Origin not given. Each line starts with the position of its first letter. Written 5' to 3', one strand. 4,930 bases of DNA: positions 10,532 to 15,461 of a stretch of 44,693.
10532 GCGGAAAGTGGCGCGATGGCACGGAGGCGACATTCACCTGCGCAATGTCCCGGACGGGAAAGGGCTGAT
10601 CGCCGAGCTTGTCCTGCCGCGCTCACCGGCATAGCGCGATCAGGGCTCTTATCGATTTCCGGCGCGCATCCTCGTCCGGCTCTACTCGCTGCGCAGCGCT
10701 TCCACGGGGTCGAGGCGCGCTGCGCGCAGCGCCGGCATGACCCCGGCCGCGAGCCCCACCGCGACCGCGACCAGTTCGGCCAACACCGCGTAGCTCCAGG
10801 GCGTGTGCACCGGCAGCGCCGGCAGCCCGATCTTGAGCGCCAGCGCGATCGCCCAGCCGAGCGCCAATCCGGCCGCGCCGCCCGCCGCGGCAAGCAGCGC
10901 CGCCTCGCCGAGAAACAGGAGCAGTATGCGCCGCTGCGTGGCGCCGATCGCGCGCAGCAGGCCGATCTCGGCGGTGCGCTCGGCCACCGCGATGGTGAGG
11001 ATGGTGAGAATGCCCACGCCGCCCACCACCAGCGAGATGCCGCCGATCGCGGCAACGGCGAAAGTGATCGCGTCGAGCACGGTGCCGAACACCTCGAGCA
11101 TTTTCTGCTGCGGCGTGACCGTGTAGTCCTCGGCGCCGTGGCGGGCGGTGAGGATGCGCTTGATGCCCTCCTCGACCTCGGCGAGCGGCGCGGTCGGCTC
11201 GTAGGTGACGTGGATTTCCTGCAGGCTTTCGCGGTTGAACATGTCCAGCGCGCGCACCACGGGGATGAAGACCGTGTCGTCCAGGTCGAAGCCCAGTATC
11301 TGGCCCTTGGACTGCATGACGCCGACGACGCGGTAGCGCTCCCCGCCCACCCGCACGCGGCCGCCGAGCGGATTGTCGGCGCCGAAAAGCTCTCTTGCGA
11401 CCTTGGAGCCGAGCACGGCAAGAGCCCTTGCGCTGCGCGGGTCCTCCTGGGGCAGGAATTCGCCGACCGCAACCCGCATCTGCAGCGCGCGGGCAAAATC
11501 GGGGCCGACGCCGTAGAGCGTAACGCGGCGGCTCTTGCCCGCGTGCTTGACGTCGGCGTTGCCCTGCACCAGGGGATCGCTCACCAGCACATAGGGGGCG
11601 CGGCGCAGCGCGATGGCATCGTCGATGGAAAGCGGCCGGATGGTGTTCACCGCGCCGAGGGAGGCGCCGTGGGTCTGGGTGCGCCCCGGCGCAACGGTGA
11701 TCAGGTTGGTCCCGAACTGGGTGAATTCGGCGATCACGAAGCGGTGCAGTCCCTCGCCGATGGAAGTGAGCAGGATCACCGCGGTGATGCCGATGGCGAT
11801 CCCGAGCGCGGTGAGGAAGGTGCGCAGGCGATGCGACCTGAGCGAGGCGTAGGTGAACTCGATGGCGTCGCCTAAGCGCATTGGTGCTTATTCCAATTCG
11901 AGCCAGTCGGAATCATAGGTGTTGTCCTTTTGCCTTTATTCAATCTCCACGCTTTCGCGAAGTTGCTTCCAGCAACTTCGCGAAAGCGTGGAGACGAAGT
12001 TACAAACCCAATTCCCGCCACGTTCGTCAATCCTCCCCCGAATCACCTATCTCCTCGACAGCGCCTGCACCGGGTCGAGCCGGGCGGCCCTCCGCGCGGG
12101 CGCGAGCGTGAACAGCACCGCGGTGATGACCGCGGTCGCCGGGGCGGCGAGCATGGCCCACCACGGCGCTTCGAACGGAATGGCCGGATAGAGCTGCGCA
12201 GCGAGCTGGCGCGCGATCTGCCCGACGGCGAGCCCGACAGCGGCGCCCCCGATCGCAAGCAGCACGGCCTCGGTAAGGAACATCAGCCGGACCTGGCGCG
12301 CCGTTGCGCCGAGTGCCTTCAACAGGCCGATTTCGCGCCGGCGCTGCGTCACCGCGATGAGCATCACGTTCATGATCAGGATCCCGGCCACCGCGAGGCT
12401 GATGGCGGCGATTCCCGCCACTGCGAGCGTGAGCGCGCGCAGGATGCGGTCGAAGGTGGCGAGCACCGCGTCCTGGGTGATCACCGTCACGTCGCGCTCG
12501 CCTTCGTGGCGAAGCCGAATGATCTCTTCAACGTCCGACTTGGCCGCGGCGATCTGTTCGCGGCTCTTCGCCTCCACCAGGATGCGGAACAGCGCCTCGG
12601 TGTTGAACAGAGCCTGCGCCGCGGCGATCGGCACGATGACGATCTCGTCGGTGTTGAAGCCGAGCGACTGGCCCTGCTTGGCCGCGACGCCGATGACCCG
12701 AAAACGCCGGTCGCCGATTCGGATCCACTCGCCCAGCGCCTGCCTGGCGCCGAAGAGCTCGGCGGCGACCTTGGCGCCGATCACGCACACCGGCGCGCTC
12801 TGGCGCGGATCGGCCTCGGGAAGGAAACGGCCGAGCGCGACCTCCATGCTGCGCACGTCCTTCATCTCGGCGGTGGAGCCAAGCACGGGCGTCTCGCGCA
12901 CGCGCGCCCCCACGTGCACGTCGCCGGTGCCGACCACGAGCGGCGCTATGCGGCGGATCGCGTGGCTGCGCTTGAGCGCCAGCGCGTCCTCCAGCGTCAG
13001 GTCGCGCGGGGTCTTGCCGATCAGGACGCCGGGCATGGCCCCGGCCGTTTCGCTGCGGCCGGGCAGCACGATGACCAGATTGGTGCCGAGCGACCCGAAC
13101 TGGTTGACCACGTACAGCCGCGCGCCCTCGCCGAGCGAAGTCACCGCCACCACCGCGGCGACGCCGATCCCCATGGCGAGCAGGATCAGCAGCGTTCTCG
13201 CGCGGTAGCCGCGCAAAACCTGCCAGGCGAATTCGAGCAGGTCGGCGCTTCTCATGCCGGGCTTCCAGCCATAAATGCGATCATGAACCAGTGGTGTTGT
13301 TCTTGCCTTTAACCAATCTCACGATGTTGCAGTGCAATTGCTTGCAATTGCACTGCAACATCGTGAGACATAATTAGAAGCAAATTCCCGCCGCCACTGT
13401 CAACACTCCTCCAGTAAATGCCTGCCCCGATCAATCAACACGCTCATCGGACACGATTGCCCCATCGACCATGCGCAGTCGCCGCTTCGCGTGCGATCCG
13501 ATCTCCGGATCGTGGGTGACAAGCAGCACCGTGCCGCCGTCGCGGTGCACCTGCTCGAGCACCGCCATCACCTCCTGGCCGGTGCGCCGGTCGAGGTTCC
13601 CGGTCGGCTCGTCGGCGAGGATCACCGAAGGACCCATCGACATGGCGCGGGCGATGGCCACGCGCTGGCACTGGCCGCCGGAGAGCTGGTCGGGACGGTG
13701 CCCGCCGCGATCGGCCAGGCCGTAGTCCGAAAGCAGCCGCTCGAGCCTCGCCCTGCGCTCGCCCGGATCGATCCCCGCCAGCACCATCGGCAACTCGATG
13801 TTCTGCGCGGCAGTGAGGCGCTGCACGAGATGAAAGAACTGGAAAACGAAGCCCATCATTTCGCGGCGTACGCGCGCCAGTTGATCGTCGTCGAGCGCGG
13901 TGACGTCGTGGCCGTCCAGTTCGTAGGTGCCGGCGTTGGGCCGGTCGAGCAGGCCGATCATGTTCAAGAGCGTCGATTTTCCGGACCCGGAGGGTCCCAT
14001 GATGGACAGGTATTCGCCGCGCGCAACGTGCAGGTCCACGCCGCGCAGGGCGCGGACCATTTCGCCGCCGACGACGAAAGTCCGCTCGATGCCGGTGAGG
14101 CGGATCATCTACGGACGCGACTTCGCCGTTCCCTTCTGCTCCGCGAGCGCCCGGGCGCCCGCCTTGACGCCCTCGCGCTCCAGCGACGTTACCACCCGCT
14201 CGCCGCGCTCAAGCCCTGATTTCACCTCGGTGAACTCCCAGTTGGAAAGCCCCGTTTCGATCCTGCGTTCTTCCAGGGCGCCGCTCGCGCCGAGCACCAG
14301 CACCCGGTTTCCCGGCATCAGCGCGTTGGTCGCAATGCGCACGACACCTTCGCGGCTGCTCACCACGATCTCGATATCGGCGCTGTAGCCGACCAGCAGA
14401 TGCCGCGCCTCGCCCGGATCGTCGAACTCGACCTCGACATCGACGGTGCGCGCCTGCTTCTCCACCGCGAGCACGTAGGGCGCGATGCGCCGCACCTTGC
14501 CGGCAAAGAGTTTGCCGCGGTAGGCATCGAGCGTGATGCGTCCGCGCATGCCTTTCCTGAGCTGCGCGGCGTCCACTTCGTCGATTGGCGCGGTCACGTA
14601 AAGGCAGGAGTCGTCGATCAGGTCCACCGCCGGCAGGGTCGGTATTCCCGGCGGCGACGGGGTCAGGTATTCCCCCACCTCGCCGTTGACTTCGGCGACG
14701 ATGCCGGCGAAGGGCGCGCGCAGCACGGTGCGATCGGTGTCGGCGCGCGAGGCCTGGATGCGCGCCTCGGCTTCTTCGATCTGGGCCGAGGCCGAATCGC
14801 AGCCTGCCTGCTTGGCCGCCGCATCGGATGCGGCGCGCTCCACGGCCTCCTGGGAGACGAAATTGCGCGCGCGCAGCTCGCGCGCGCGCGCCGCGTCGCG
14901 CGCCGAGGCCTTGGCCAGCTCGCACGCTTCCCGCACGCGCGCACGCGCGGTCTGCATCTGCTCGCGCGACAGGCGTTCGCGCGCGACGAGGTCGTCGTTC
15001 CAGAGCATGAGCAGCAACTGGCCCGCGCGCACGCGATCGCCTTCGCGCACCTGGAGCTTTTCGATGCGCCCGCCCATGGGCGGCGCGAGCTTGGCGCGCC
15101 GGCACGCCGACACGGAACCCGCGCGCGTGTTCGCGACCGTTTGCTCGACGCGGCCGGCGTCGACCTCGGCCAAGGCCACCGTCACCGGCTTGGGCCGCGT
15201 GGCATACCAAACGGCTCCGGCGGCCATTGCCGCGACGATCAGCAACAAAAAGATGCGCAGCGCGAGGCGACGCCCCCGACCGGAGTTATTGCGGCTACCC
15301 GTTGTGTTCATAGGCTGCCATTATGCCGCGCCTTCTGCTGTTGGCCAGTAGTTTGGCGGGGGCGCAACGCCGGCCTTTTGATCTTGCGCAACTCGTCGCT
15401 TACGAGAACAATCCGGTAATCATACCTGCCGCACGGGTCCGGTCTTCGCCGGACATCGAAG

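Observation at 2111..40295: Seven dispersed copies of a ~100-nt intergenic element built on a 22-25 bp hairpin whose arms co-vary between copies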

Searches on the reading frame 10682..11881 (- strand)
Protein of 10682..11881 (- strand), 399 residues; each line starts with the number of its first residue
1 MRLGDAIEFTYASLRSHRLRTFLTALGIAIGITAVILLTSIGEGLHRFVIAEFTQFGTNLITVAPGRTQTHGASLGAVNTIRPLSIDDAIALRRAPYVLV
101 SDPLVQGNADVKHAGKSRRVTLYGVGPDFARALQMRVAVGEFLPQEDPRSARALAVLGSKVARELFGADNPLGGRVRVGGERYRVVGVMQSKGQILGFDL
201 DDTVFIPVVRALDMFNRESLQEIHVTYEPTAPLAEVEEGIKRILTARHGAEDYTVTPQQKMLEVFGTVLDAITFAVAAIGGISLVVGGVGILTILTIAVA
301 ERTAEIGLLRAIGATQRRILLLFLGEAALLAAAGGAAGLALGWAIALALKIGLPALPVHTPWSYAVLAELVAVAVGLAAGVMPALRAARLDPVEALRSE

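Call 11: search_protein_families(library=pfam, proteins=[window:10682-11881:-])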
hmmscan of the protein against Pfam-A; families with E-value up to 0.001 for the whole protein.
window:10682-11881:- (399 aa): 2 families
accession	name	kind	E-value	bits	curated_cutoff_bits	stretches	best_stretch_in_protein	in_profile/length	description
PF12704.14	MacB_PCD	-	4.1e-43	148.5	27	1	21-242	1-206/207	MacB-like periplasmic core domain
PF02687.27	FtsX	-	3e-19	69.7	25.5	1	278-392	2-120/120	FtsX-like permease C-terminal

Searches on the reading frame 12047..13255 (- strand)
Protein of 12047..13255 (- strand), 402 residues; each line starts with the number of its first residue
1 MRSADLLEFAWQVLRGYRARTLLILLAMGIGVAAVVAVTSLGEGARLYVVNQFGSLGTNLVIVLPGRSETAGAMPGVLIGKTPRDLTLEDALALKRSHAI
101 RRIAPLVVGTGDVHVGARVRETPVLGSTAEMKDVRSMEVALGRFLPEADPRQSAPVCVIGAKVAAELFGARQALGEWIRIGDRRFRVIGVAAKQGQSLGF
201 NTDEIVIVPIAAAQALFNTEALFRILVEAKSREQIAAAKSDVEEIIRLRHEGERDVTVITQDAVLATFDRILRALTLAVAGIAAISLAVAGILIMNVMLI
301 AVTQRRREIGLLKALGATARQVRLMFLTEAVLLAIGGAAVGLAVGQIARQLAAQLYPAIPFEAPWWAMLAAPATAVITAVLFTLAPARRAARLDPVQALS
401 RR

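Call 11: search_protein_families(library=pfam, proteins=[window:12047-13255:-])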
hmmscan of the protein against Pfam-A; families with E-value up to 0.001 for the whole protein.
window:12047-13255:- (402 aa): 2 families
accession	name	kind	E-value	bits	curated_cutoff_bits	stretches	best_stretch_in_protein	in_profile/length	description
PF12704.14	MacB_PCD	-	1.4e-44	153.3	27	1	21-244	1-206/207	MacB-like periplasmic core domain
PF02687.27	FtsX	-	2.6e-23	82.8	25.5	1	282-395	3-120/120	FtsX-like permease C-terminal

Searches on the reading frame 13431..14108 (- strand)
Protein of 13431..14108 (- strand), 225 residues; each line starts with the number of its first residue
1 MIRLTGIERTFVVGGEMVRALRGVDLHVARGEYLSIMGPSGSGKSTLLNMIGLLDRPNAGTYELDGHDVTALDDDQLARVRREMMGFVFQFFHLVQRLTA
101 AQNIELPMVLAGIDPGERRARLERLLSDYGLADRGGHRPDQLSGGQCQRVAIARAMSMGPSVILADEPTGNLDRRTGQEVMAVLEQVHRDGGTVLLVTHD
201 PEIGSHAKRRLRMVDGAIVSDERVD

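Call 11: search_protein_families(library=pfam, proteins=[window:13431-14108:-])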
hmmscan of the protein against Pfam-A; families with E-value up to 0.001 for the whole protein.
window:13431-14108:- (225 aa): 5 families
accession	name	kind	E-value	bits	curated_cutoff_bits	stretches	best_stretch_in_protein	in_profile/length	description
PF00005.33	ABC_tran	-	9.6e-33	114.1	25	1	21-169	1-136/137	ABC transporter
PF13304.12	AAA_21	-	2.5e-05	25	27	0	36-55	4-23/304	AAA domain, putative AbiEii toxin, Type IV TA system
PF13555.12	AAA_29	-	0.00019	21.5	27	1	24-49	15-40/61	P-loop containing region of AAA domain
PF13401.12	AAA_22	-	0.00042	21.1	27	0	34-167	8-92/130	AAA domain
PF02463.25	SMC_N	-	0.00043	20.2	40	0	134-213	135-211/220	RecF/RecN/SMC N terminal domain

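Call 14: find_encoding_contigs(protein=window:13431-14108:-, flank=10000, max_places=6)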
Protein window:13431-14108:- (225 aa): no gene with exactly this product is on record in the collection.

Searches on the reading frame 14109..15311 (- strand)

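Call 12: search_protein_families(library=pfam, proteins=[window:14109-15311:-])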
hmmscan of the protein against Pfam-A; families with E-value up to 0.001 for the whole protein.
window:14109-15311:- (400 aa): 3 families
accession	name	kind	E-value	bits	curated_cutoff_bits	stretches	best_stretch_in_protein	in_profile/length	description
PF16576.10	HlyD_D23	-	4.8e-20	72.2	30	1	71-301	18-206/214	Barrel-sandwich domain of CusB or HlyD membrane-fusion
PF13437.12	HlyD_3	-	7.7e-16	59.2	22.2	1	196-308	1-106/106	HlyD family secretion protein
PF13533.13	Biotin_lipoyl_2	-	2.4e-07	30.9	29.8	1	74-101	2-29/32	Biotin-lipoyl like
